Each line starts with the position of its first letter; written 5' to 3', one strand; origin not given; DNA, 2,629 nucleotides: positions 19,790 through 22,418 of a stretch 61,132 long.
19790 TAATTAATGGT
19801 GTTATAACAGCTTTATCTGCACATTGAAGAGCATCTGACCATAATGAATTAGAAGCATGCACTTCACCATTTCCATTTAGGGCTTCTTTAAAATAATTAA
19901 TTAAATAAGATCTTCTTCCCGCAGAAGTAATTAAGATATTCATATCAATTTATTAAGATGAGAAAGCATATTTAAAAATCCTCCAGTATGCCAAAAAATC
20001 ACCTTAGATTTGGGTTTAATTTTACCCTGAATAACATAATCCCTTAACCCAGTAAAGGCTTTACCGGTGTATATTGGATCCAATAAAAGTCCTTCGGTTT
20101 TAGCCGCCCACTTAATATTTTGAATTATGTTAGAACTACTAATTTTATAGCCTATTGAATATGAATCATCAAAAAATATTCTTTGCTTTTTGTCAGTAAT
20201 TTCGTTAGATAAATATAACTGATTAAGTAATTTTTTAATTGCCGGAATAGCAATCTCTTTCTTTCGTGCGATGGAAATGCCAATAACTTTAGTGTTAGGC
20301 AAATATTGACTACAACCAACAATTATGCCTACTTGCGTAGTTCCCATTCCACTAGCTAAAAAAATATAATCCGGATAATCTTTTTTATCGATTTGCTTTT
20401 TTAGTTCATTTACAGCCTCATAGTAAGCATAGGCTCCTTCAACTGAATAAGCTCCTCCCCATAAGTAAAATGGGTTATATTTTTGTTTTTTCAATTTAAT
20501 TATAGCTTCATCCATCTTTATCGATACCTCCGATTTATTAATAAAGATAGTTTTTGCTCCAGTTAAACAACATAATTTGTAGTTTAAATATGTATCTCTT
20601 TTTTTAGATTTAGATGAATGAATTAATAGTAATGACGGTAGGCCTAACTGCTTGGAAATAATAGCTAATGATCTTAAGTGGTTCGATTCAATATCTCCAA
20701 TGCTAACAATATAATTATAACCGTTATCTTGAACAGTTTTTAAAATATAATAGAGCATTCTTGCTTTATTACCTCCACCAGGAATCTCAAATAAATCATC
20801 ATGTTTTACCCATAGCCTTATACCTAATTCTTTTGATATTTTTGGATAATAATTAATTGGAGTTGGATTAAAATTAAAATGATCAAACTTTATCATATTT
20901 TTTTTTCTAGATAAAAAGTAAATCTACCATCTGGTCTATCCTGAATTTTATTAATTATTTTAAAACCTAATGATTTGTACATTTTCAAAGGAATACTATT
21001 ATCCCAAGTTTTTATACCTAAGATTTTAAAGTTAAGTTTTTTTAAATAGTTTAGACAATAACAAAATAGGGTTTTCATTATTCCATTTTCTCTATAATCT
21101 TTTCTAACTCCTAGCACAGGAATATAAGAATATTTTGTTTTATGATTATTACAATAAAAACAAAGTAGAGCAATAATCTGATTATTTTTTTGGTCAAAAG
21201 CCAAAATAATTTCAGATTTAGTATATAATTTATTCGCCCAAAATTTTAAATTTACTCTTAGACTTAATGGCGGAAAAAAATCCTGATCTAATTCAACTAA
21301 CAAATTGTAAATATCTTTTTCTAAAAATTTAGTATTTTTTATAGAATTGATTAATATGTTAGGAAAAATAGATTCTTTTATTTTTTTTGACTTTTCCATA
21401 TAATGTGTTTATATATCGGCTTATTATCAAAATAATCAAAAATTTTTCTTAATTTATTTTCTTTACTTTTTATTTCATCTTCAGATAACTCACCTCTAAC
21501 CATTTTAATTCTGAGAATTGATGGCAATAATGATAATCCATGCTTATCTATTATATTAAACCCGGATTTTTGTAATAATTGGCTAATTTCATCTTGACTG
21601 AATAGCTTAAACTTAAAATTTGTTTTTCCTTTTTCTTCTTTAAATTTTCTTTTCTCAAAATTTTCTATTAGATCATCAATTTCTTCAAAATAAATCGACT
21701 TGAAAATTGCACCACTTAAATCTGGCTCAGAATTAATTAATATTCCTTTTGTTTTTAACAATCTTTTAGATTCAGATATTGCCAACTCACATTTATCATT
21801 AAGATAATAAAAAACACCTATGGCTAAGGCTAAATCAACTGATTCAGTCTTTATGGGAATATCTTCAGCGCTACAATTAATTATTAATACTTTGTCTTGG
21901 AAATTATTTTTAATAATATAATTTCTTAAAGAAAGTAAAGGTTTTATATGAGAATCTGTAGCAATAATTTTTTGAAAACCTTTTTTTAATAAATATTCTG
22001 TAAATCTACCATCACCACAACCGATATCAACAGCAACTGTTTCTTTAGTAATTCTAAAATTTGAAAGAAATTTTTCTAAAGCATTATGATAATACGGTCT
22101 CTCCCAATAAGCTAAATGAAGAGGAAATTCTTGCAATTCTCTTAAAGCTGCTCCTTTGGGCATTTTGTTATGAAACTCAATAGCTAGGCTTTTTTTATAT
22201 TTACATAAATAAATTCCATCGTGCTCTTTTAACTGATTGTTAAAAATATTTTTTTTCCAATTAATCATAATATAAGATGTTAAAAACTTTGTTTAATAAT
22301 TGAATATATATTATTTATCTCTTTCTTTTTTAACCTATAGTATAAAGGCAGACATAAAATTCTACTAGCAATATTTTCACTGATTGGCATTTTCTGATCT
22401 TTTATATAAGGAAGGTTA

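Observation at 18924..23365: Overlapping operon of ATP-grasp ligase, ACC-deaminase-like PLP enzyme, GNAT, methyltransferase and sugar aminotransferase: candidate aminoacyl or N-acyl amino-sugar tailoring module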

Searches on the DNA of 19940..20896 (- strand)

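Call 30: search_dna_similar(query=L020:8450-11910:+, collection=ecoli_genomes, mode=distant, max_rows=15)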
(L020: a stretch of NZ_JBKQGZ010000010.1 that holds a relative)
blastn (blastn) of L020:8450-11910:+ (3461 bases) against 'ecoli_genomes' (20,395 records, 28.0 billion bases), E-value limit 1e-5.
Records with a match: 157; places in all: 157; records where one place covers at least 80% of the query: 4.
Genomes with a match: 157 of 5426; with a place that covers at least 80% of the query: 4. Places per genome that has any: lowest 1, median 1, highest 1. On chromosomes: 153 places; on plasmids: 4.
Best place of each record, by identity: 60-80% 157.
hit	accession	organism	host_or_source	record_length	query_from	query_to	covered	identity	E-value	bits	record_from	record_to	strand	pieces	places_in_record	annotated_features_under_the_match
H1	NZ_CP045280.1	Escherichia coli strain LAU-OXA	Homo sapiens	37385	1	3365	97%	68.1%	0e+0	1103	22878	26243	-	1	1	DegT/DnrJ/EryC1/StrS family aminotransferase | ATP-grasp domain-containing protein | 1-aminocyclopropane-1-carboxylate deaminase/D-cysteine desulfhydrase | GNAT family N-acetyltransferase | lipopolysaccharide biosynthesis protein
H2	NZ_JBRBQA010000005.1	Escherichia coli strain CH459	Homo sapiens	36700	1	3365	97%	68.1%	0e+0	1103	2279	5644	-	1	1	DegT/DnrJ/EryC1/StrS family aminotransferase | ATP-grasp domain-containing protein | 1-aminocyclopropane-1-carboxylate deaminase/D-cysteine desulfhydrase | GNAT family N-acetyltransferase | lipopolysaccharide biosynthesis protein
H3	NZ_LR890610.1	Escherichia coli strain MINF_8D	Homo sapiens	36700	1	3365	97%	68.1%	0e+0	1103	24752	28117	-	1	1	DegT/DnrJ/EryC1/StrS family aminotransferase | ATP-grasp domain-containing protein | 1-aminocyclopropane-1-carboxylate deaminase/D-cysteine desulfhydrase | GNAT family N-acetyltransferase | lipopolysaccharide biosynthesis protein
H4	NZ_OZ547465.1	Escherichia coli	Homo sapiens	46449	1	3365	97%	68.1%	0e+0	1101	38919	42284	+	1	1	DegT/DnrJ/EryC1/StrS family aminotransferase | ATP-grasp domain-containing protein | 1-aminocyclopropane-1-carboxylate deaminase/D-cysteine desulfhydrase | GNAT family N-acetyltransferase | lipopolysaccharide biosynthesis protein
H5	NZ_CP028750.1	Escherichia coli strain A25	monkey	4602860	24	978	28%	66.4%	2e-54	224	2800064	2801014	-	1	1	DegT/DnrJ/EryC1/StrS family aminotransferase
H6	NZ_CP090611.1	Escherichia coli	pig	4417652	24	978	28%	66.4%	2e-54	224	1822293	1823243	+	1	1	DegT/DnrJ/EryC1/StrS family aminotransferase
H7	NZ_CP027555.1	Escherichia coli strain 2013C-3513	Homo sapiens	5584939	16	952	27%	66.8%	1e-56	233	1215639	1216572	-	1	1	DegT/DnrJ/EryC1/StrS family aminotransferase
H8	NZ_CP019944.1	Escherichia coli strain DSM 103246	chicken carcass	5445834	16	952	27%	66.8%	1e-56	233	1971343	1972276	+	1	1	DegT/DnrJ/EryC1/StrS family aminotransferase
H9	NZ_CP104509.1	Escherichia coli strain E2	Poultry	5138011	16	952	27%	66.8%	1e-56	233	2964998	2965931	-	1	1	DegT/DnrJ/EryC1/StrS family aminotransferase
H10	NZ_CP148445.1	Escherichia coli strain Z1323CEC0010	Chicken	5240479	16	952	27%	66.8%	1e-56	233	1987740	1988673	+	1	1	DegT/DnrJ/EryC1/StrS family aminotransferase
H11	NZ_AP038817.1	Escherichia coli strain TB4019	Gallus gallus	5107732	16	952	27%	66.8%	1e-56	233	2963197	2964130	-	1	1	DegT/DnrJ/EryC1/StrS family aminotransferase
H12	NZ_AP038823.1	Escherichia coli strain TB4328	Gallus gallus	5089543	16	952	27%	66.8%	1e-56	233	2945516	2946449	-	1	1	DegT/DnrJ/EryC1/StrS family aminotransferase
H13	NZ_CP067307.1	Escherichia coli strain ABW_A19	waste water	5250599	16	952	27%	66.7%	2e-55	228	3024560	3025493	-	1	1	DegT/DnrJ/EryC1/StrS family aminotransferase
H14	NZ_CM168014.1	Escherichia coli strain PEC240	Sus scrofa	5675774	16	952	27%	66.6%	7e-54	224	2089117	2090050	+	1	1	DegT/DnrJ/EryC1/StrS family aminotransferase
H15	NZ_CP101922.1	Escherichia coli strain JCC-EE 7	missing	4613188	38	959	27%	65.0%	1e-37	169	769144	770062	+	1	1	DegT/DnrJ/EryC1/StrS family aminotransferase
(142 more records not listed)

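Call 31: get_annotated_region(hit=H1, flank=12000)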
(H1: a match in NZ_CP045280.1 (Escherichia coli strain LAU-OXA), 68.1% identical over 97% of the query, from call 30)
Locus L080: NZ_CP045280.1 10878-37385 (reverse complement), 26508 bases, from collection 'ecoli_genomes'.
description: Escherichia coli strain LAU-OXA plasmid pLAU-OXA3, complete sequence
organism: Escherichia coli strain LAU-OXA (NCBI taxid 562)
replicon: plasmid pLAU-OXA3; assembly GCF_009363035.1
host: Homo sapiens; source: -; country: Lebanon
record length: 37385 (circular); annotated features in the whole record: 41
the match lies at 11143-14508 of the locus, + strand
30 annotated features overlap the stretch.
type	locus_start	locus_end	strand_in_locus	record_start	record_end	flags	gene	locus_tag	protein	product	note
CDS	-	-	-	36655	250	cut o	-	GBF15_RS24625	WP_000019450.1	IS5-like element ISKpn26 family transposase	-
CDS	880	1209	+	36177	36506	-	-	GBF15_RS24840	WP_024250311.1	type II toxin-antitoxin system RelE/ParE family toxin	-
CDS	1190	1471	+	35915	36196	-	-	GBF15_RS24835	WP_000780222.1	helix-turn-helix domain-containing protein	-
CDS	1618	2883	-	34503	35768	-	umuC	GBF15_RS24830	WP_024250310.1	translesion error-prone DNA polymerase V subunit UmuC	-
CDS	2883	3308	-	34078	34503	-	umuD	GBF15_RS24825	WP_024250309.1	translesion error-prone DNA polymerase V autoproteolytic subunit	-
CDS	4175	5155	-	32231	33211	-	-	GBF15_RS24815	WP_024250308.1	IS5-like element IS5 family transposase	-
CDS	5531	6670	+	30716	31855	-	-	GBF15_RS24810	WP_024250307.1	ISAs1 family transposase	-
CDS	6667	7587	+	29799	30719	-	-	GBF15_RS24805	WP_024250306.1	NAD-dependent epimerase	-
CDS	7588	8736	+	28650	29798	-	-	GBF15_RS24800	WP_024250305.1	dTDP-glucose 4,6-dehydratase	-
CDS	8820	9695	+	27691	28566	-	rfbA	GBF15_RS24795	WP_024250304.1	glucose-1-phosphate thymidylyltransferase RfbA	-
CDS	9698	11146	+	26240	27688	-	-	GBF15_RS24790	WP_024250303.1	lipopolysaccharide biosynthesis protein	-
CDS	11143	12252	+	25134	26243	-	-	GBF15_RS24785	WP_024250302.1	DegT/DnrJ/EryC1/StrS family aminotransferase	-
CDS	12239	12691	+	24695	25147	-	-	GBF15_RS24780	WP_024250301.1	GNAT family N-acetyltransferase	-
CDS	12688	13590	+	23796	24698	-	-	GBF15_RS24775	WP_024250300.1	1-aminocyclopropane-1-carboxylate deaminase/D-cysteine desulfhydrase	-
CDS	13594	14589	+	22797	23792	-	-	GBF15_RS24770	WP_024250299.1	ATP-grasp domain-containing protein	-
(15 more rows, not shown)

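Call 36: get_annotated_region(hit=H7, flank=9000)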
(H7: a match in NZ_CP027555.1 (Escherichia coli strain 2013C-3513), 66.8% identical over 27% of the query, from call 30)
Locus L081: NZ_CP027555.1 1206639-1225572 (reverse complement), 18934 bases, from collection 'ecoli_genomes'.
description: Escherichia coli strain 2013C-3513 chromosome, complete genome
organism: Escherichia coli strain 2013C-3513 (NCBI taxid 562)
replicon: chromosome; assembly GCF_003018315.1
host: Homo sapiens; source: missing; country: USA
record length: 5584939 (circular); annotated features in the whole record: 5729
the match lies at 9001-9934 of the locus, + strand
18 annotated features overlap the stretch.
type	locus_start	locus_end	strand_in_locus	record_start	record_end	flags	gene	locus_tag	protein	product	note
CDS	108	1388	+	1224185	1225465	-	wcaK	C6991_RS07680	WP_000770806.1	colanic acid biosynthesis pyruvyl transferase WcaK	-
CDS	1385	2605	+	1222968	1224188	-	wcaL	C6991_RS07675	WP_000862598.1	colanic acid biosynthesis glycosyltransferase WcaL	-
CDS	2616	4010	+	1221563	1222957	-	wcaM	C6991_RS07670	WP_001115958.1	colanic acid biosynthesis protein WcaM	-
CDS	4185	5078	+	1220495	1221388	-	galF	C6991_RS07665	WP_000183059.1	UTP--glucose-1-phosphate uridylyltransferase GalF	-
CDS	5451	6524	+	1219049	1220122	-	rfbB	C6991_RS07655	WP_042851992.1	dTDP-glucose 4,6-dehydratase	-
CDS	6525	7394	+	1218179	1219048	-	rfbA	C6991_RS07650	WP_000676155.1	glucose-1-phosphate thymidylyltransferase RfbA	-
CDS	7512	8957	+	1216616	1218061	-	wzx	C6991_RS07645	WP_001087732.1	O123/O186 family O-antigen flippase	-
CDS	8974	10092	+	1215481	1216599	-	-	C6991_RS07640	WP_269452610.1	DegT/DnrJ/EryC1/StrS family aminotransferase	-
CDS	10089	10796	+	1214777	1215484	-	-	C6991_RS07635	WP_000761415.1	WbqC family protein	-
CDS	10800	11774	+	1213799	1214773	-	-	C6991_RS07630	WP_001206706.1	hypothetical protein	-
CDS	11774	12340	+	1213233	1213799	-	-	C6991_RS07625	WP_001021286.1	GNAT family N-acetyltransferase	-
CDS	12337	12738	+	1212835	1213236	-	-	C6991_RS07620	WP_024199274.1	MaoC family dehydratase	-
CDS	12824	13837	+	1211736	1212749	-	-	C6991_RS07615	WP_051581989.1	glycosyltransferase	-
CDS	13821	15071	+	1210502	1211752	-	wzy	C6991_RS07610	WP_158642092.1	O123/O186 family O-antigen polymerase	-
CDS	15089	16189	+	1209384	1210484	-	-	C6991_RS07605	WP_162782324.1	glycosyltransferase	-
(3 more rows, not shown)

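Call 37: get_annotated_region(hit=H5, flank=9000)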
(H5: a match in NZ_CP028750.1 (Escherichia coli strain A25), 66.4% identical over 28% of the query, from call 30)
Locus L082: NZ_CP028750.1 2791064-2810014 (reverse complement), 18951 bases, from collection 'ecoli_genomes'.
description: Escherichia coli strain A25 chromosome, complete genome
organism: Escherichia coli strain A25 (NCBI taxid 562)
replicon: chromosome; assembly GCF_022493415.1
host: monkey; source: feces; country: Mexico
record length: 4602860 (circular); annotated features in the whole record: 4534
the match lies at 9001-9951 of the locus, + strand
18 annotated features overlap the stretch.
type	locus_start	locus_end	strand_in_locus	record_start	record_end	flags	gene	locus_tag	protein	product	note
CDS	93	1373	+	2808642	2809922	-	wcaK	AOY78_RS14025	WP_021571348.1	colanic acid biosynthesis pyruvyl transferase WcaK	-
CDS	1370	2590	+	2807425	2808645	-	wcaL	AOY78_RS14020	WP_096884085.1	colanic acid biosynthesis glycosyltransferase WcaL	-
CDS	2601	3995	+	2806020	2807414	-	wcaM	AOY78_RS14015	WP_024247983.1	colanic acid biosynthesis protein WcaM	-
CDS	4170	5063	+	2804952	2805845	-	galF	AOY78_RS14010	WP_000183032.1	UTP--glucose-1-phosphate uridylyltransferase GalF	-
CDS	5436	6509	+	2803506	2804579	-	rfbB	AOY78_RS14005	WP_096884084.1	dTDP-glucose 4,6-dehydratase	-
CDS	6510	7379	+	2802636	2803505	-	rfbA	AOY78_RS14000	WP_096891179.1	glucose-1-phosphate thymidylyltransferase RfbA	-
CDS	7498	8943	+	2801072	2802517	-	wzx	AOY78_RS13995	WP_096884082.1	O123/O186 family O-antigen flippase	-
CDS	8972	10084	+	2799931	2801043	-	-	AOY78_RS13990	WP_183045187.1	DegT/DnrJ/EryC1/StrS family aminotransferase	-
CDS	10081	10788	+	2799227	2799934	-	-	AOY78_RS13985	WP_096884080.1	WbqC family protein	-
CDS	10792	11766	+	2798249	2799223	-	-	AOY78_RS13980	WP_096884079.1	hypothetical protein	-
CDS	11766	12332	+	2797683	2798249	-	-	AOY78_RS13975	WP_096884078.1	GNAT family N-acetyltransferase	-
CDS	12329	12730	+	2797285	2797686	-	-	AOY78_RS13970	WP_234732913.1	MaoC family dehydratase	-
CDS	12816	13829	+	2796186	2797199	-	-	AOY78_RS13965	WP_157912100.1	glycosyltransferase family 2 protein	-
CDS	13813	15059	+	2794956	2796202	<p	wzy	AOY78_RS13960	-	oligosaccharide repeat unit polymerase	frameshifted; incomplete; partial in the middle of a contig; missing C-terminus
CDS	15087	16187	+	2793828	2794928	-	-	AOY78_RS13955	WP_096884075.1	glycosyltransferase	-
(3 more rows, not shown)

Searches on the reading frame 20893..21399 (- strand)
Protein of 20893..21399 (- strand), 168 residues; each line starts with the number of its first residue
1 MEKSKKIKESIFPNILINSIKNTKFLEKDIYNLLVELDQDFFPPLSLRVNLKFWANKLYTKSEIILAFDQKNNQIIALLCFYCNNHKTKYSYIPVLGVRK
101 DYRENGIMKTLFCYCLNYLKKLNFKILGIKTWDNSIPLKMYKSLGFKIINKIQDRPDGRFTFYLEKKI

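Call 4: search_protein_families(library=pfam, proteins=[window:20893-21399:-], max_evalue=0.01)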
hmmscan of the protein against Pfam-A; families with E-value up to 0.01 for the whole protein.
window:20893-21399:- (168 aa): 6 families
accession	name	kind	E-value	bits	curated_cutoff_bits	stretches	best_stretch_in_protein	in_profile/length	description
PF00583.31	Acetyltransf_1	-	1.2e-08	35.7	20.7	1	30-146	4-116/116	Acetyltransferase (GNAT) family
PF13508.13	Acetyltransf_7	-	2.2e-06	28.4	27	1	64-147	5-83/84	Acetyltransferase (GNAT) domain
PF13527.13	Acetyltransf_9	-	9.1e-05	22.9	25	1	49-126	28-108/127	Acetyltransferase (GNAT) domain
PF13673.13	Acetyltransf_10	-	0.00015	22.2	23.6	1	72-155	39-116/128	Acetyltransferase (GNAT) domain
PF13420.13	Acetyltransf_4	-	0.00024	21.6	24.3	1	60-151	46-139/155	Acetyltransferase (GNAT) domain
PF23209.2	IDM1_C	-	0.0023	18.5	33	1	71-151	40-117/140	Increased DNA methylation 1, C-terminal domain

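Call 5: search_protein_families(library=ncbifam, proteins=[window:20893-21399:-], max_evalue=0.01)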
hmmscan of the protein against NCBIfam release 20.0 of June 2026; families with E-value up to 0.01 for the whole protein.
window:20893-21399:- (168 aa): 3 families
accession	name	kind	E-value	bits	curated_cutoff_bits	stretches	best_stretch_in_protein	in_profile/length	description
NF000360.1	sat4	exception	6e-06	26.5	380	1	86-149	92-156/180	streptothricin N-acetyltransferase Sat4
TIGR01575.1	rimI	equivalog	6.4e-05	23.1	86.4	1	55-151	24-117/132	ribosomal protein S18-alanine N-acetyltransferase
TIGR03448.1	mycothiol_MshD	equivalog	0.00012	21.5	163.1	1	56-149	193-288/294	mycothiol synthase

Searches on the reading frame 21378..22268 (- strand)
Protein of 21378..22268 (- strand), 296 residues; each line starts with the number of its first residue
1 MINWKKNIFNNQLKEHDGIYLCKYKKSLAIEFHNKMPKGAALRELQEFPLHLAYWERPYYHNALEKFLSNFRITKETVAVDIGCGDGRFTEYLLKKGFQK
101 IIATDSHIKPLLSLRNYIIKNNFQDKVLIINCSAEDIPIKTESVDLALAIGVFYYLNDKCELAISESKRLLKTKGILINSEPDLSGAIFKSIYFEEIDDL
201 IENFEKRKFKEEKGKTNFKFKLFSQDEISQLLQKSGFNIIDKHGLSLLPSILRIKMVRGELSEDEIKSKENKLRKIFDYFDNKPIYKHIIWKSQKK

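Call 4: search_protein_families(library=pfam, proteins=[window:21378-22268:-], max_evalue=0.01)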
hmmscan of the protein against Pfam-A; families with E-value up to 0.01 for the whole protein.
window:21378-22268:- (296 aa): 11 families
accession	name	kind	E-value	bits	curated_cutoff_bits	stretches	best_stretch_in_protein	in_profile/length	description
PF08241.18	Methyltransf_11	-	5.5e-14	53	21.2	1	80-178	1-94/95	Methyltransferase domain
PF13649.12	Methyltransf_25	-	4.4e-12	47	27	1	80-175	2-97/97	Methyltransferase domain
PF13489.12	Methyltransf_23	-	1.1e-10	41.9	27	1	75-240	22-162/164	Methyltransferase domain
PF08242.18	Methyltransf_12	-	4.9e-09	37.3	30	1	80-177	1-98/98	Methyltransferase domain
PF13847.12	Methyltransf_31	-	2.3e-08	34.3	27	1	74-196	2-114/145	Methyltransferase domain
PF01728.25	FtsJ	-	1.4e-06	28.8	24.1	1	64-127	9-79/181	FtsJ-like methyltransferase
PF05148.21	Methyltransf_8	-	1.1e-05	25.9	27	1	63-235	59-205/219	Hypothetical methyltransferase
PF12847.13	Methyltransf_18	-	0.00015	22.2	27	1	73-136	12-76/151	Methyltransferase domain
PF03848.20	TehB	-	0.00029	20.8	20.4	1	68-164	23-116/193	Tellurite resistance protein TehB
PF08003.17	Methyltransf_9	-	0.0018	17.7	23.8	1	60-178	103-216/315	Protein of unknown function (DUF1698)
PF05891.18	Methyltransf_PK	-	0.0077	16.2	27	0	64-120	42-100/218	AdoMet dependent proline di-methyltransferase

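Call 5: search_protein_families(library=ncbifam, proteins=[window:21378-22268:-], max_evalue=0.01)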
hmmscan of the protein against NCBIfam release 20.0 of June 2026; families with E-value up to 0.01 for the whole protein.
window:21378-22268:- (296 aa): 31 families (the best 25 are shown)
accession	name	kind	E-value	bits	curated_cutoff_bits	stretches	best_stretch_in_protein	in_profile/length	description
NF045667.1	MTase_DVU1556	equivalog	1.5e-10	40.9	155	1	65-240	12-163/213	DVU_1556 family methyltransferase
TIGR02072.1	BioC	equivalog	3.2e-09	36.9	184.95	1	63-181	22-134/244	malonyl-ACP O-methyltransferase BioC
NF043040.1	corrin_prot_MT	hypoth_equivalog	2.1e-08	33.9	180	1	75-178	41-146/216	corrinoid protein-associated methyltransferase CpaM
NF008992.0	PRK12335.1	equivalog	9.2e-07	28.3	303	1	66-160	113-203/289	SAM-dependent methyltransferase TehB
TIGR01934.1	MenG_MenH_UbiE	subfamily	1.2e-06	28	158.35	1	66-244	30-210/223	ubiquinone/menaquinone biosynthesis methyltransferase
TIGR01983.1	UbiG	equivalog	1.6e-06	27.6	102.95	1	69-249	43-212/228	bifunctional 2-polyprenyl-6-hydroxyphenol methylase/3-demethylubiquinol 3-O-methyltransferase UbiG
NF041537.1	ArsM_AhpD_UU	exception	3.7e-06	26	510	1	72-186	73-187/345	arsenite methyltransferase/AhpD domain selenoprotein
TIGR00452.1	TIGR00452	equivalog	4.4e-06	25.7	275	1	75-178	117-218/316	tRNA 5-methoxyuridine(34)/uridine 5-oxyacetic acid(34) synthase CmoB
NF011650.0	PRK15068.1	equivalog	5.9e-06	25.4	209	1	75-178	122-224/324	tRNA 5-methoxyuridine(34)/uridine 5-oxyacetic acid(34) synthase CmoB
NF001244.0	PRK00216.1-5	equivalog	0.00013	21.3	216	1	69-178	42-152/236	bifunctional demethylmenaquinone methyltransferase/2-methoxy-6-polyprenyl-1,4-benzoquinol methylase UbiE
TIGR00478.1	tly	subfamily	0.00018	20.9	185.8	1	63-107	62-107/228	TlyA family rRNA (cytidine-2'-O)-methyltransferase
NF001242.0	PRK00216.1-3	equivalog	0.00026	20.5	351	1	77-193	72-190/258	bifunctional demethylmenaquinone methyltransferase/2-methoxy-6-polyprenyl-1,4-benzoquinol methylase UbiE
NF001243.0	PRK00216.1-4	equivalog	0.00029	20.3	235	1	67-243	39-219/237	demethylmenaquinone methyltransferase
TIGR04543.1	ketoArg_3Met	equivalog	0.00035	19.8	425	1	75-148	149-223/336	2-ketoarginine methyltransferase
TIGR00406.1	prmA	equivalog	0.00052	19.5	183.15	1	73-180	157-258/288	50S ribosomal protein L11 methyltransferase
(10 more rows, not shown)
